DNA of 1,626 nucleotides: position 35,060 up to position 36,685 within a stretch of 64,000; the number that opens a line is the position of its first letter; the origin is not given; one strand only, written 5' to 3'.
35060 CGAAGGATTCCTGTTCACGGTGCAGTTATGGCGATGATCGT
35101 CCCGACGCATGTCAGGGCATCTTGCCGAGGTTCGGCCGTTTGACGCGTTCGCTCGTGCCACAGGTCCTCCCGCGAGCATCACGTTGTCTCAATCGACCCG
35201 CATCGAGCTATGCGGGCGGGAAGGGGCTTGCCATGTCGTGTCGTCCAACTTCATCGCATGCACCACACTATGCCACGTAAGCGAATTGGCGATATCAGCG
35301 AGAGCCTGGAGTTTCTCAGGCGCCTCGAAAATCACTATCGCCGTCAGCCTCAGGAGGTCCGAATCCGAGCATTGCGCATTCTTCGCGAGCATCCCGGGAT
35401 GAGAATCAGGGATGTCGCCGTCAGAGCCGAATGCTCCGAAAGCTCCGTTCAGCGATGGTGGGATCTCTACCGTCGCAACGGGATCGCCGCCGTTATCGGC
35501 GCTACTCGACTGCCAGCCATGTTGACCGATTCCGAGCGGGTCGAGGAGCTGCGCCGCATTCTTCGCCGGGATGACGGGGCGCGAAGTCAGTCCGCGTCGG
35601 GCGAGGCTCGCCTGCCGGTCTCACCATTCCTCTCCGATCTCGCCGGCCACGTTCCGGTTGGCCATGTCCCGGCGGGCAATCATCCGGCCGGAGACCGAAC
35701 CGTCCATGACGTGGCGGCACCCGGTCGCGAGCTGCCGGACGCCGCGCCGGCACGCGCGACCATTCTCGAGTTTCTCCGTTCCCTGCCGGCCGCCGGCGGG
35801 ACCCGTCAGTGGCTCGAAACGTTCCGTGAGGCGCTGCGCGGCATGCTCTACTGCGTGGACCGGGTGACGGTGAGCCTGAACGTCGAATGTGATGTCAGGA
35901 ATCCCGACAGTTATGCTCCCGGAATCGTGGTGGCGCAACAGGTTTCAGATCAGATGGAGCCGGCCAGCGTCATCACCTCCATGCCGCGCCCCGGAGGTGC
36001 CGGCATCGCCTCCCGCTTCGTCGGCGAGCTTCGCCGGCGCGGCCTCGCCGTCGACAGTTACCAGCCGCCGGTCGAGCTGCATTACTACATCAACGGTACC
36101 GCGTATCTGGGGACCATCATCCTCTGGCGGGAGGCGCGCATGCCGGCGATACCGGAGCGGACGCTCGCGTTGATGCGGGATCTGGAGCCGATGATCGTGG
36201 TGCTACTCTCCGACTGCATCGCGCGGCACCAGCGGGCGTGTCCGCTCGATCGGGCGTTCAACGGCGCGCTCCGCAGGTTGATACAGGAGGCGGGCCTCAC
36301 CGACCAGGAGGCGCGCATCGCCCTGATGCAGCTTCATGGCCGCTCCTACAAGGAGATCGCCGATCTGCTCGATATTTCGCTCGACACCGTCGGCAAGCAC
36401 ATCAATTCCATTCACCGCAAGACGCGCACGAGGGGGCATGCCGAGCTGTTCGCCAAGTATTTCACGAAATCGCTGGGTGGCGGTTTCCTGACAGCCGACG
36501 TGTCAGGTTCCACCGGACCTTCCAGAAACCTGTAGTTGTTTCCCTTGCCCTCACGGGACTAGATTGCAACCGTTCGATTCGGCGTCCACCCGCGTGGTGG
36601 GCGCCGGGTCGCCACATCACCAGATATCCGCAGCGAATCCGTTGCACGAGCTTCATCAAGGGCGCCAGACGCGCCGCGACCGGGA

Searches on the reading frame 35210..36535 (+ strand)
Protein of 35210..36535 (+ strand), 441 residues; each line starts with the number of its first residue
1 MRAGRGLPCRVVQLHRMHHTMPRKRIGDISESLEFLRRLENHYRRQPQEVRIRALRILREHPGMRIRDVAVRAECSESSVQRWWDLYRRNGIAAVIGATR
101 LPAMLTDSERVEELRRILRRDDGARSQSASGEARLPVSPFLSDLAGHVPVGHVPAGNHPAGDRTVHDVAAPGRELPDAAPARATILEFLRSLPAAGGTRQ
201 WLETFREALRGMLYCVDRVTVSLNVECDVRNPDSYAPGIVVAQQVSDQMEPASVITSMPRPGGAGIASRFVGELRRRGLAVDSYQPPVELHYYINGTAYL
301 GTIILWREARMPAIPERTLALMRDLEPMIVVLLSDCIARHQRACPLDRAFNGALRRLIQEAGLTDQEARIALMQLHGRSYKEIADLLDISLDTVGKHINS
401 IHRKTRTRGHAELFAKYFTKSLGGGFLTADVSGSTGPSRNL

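Call 10: search_protein_families(library=pfam, proteins=[window:35210-36535:+], max_evalue=0.01)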
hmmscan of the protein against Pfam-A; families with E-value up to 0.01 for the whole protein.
window:35210-36535:+ (441 aa): 12 families
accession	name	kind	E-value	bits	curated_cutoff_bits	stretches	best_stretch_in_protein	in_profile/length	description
PF13384.12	HTH_23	-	4.7e-10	39.4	24.6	1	50-95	6-49/50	Homeodomain-like domain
PF13518.12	HTH_28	-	1.7e-09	38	25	1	55-94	6-43/52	Helix-turn-helix domain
PF08281.18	Sigma70_r4_2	-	2.1e-07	30.9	25.7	1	364-398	12-47/54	Sigma-70, region 4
PF13551.12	HTH_29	-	2.7e-07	31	28.1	1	51-97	1-46/64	Winged helix-turn helix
PF00196.25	GerE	-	3.2e-07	30.3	23.5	1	363-413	3-53/57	Bacterial regulatory proteins, luxR family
PF07638.17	Sigma70_ECF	-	1.2e-06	29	21.1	1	351-406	127-180/185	ECF sigma factor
PF13560.12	HTH_31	-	2.3e-06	28.3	27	1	54-83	5-34/64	Helix-turn-helix domain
PF13412.12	HTH_24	-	0.0008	19.4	21.9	0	379-399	19-39/48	Winged helix-turn-helix DNA-binding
PF01527.26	HTH_Tnp_1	-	0.0015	19.2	24.1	1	44-118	5-74/75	Transposase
PF15978.11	TnsD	-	0.0016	18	32.4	0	358-402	180-224/355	Tn7-like transposition protein D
PF04545.22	Sigma70_r4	-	0.0059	16.5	24.1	0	363-396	5-39/50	Sigma-70, region 4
PF01381.28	HTH_3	-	0.0064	16.9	23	0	55-83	1-29/55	Helix-turn-helix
